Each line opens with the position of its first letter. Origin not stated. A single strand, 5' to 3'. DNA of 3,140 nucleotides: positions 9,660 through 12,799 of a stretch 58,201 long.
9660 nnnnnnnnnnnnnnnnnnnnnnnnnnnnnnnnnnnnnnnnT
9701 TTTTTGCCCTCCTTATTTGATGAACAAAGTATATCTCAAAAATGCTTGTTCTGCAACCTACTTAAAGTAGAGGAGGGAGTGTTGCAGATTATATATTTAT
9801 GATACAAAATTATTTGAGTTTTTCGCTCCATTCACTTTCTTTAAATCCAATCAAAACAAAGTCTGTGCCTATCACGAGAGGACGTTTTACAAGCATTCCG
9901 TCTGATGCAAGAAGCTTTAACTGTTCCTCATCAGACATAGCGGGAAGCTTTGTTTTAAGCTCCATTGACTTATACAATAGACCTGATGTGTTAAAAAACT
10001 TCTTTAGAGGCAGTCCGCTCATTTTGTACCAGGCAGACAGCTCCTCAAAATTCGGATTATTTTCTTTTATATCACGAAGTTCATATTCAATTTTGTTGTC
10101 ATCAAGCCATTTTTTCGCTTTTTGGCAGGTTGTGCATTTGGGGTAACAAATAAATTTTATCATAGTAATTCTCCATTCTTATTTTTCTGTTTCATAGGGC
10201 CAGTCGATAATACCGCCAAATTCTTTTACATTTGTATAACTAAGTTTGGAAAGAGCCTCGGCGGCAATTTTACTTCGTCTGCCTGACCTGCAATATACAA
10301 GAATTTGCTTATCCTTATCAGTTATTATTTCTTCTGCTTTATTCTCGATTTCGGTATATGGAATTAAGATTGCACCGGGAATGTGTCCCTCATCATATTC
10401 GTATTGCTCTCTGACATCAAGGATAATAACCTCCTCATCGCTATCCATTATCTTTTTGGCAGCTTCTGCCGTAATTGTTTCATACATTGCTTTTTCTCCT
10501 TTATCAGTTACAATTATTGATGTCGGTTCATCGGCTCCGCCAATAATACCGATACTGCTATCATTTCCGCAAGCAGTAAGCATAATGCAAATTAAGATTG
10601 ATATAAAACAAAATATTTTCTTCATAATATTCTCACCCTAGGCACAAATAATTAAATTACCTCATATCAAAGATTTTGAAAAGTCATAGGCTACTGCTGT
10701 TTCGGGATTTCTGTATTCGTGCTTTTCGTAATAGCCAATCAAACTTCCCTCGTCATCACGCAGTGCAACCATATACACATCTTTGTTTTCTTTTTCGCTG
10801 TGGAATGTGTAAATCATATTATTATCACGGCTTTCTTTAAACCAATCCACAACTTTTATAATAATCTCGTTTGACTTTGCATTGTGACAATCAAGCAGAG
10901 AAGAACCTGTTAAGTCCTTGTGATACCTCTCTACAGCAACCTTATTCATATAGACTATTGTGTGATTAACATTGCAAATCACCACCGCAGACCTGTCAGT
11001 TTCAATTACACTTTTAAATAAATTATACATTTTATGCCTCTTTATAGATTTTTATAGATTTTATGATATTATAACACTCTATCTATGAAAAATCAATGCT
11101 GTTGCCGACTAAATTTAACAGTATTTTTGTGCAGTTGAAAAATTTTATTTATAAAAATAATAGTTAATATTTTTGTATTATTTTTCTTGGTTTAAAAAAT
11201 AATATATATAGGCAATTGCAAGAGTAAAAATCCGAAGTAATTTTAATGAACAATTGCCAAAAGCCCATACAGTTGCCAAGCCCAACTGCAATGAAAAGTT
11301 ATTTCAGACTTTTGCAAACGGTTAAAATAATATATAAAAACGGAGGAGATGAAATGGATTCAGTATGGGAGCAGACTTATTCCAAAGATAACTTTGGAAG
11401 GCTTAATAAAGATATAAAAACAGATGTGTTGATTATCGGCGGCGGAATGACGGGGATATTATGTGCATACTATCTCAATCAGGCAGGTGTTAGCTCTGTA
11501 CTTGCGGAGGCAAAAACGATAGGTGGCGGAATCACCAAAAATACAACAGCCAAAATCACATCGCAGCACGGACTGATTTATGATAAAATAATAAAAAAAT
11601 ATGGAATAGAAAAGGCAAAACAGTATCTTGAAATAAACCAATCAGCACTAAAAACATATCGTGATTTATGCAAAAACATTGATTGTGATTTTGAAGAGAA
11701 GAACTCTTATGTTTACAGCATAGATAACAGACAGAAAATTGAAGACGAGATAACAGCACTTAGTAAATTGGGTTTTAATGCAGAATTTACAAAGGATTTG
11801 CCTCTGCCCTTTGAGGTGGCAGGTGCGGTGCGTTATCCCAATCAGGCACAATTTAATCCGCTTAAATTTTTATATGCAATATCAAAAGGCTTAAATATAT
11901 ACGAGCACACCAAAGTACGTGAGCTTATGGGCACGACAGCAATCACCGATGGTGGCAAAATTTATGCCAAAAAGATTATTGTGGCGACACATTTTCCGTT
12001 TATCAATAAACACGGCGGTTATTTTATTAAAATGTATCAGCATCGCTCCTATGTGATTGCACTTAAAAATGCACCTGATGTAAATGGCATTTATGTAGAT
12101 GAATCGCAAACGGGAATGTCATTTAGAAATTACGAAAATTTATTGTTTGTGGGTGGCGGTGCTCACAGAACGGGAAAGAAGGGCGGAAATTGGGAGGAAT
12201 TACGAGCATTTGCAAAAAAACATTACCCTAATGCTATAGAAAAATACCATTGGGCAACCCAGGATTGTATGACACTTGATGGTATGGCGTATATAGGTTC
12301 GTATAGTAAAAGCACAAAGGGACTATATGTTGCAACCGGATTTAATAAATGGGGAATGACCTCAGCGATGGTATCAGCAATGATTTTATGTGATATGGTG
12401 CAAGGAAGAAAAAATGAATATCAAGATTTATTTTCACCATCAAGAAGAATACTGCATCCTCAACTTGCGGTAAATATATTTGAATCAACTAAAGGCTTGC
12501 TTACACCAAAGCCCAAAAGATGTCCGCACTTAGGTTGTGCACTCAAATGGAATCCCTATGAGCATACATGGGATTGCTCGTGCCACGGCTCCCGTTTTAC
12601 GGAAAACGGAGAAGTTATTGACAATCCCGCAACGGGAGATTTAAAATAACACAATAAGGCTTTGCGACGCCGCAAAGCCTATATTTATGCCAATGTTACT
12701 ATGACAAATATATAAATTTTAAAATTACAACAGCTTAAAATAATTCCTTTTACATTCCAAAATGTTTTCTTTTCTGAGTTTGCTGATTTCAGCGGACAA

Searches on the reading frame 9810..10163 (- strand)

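Call 36: search_protein_families(library=pfam, proteins=[window:9810-10163:-])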
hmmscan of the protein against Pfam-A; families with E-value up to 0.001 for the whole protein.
window:9810-10163:- (117 aa): 2 families
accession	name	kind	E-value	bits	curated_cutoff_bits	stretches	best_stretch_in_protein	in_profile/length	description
PF03960.21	ArsC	-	4.2e-16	59.5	24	1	7-113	3-77/79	ArsC family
PF00462.30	Glutaredoxin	-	2.8e-07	31.1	22.9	1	8-52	7-51/60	Glutaredoxin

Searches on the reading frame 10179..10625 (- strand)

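Call 36: search_protein_families(library=pfam, proteins=[window:10179-10625:-])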
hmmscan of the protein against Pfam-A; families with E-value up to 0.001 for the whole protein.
window:10179-10625:- (148 aa): 2 families
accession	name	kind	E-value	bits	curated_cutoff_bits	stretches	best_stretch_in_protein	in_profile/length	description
PF00581.25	Rhodanese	-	4.9e-20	72.3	22.2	1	52-138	1-95/102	Rhodanese-like domain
PF03977.18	OAD_beta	-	3.1e-05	23.6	31.6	1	7-54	96-144/349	Na+-transporting oxaloacetate decarboxylase beta subunit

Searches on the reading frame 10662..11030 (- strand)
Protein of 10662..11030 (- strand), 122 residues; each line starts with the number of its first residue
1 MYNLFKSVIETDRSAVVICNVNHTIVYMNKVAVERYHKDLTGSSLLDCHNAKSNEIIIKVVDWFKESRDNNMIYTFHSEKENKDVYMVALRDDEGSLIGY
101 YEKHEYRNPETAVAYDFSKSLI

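Call 36: search_protein_families(library=pfam, proteins=[window:10662-11030:-])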
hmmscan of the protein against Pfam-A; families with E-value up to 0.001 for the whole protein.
window:10662-11030:- (122 aa): 1 family
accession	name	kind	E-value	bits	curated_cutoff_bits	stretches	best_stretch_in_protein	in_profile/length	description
PF13426.13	PAS_9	-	0.00059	20.5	27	1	15-99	3-93/103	PAS domain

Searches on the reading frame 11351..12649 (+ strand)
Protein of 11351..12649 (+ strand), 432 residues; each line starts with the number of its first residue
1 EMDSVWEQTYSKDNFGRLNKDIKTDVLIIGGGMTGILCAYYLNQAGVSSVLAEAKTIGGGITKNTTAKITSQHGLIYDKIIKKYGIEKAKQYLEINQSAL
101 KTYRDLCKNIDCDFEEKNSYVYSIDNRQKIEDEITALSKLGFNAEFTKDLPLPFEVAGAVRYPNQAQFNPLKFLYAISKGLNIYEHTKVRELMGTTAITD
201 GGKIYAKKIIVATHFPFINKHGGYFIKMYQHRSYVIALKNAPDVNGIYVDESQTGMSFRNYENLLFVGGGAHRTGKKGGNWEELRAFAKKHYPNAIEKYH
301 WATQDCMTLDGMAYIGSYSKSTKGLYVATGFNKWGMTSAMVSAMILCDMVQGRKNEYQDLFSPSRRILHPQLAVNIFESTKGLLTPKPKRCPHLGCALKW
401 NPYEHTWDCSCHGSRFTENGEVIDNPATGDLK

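Call 36: search_protein_families(library=pfam, proteins=[window:11351-12649:+])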
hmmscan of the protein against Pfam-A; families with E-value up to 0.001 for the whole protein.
window:11351-12649:+ (432 aa): 8 families
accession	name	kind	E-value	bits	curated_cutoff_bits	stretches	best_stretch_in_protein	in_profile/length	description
PF01266.30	DAO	-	9.7e-41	140.9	27.9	1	25-349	1-353/353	FAD dependent oxidoreductase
PF00355.32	Rieske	-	2.4e-07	31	20.3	1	388-431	40-84/88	Rieske [2Fe-2S] domain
PF13450.12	NAD_binding_8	-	2.4e-05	25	21.9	1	28-68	1-42/68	NAD(P)-binding Rossmann-like domain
PF01494.25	FAD_binding_3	-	8.3e-05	22.4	22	1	23-54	1-32/349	FAD binding domain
PF01946.23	Thi4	-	8.4e-05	22.4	26.2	1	14-62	8-58/235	Thi4 family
PF00890.30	FAD_binding_2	-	0.00022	21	20.4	0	25-56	1-32/414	FAD binding domain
PF12831.13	FAD_oxidored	-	0.00035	20.4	27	1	25-73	1-50/416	FAD dependent oxidoreductase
PF07992.20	Pyr_redox_2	-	0.00077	19.4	26.1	0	25-105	2-58/291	Pyridine nucleotide-disulphide oxidoreductase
